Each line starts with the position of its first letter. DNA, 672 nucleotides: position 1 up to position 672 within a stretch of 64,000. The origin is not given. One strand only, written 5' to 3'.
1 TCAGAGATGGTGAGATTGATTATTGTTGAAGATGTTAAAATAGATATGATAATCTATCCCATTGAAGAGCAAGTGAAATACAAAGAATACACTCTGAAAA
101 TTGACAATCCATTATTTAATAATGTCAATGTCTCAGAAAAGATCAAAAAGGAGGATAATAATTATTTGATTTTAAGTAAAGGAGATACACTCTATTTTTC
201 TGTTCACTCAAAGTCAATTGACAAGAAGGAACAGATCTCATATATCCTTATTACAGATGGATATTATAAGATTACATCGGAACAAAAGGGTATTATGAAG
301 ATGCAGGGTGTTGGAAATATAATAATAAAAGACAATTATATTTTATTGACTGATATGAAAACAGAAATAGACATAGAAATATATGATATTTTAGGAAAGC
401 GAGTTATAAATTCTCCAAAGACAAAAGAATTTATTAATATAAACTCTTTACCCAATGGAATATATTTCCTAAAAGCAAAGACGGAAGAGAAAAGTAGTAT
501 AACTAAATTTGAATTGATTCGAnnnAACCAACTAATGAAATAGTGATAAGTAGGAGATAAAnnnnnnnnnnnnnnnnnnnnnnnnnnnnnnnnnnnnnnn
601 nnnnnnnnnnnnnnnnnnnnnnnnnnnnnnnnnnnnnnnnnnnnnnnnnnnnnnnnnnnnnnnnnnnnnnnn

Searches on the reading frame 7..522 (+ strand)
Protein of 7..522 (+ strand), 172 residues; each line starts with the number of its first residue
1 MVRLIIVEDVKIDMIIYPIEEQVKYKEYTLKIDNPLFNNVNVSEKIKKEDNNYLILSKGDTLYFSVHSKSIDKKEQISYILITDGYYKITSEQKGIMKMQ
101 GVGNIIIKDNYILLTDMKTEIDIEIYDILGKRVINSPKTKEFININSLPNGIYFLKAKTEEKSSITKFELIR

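Call 82: search_protein_families(library=pfam, proteins=[window:7-522:+], max_evalue=0.001)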
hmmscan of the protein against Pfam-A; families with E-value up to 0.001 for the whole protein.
window:7-522:+ (172 aa): 1 family
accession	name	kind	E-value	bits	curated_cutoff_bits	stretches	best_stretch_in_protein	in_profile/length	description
PF18962.6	Por_Secre_tail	-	1e-09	39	27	1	117-168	18-73/75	Secretion system C-terminal sorting domain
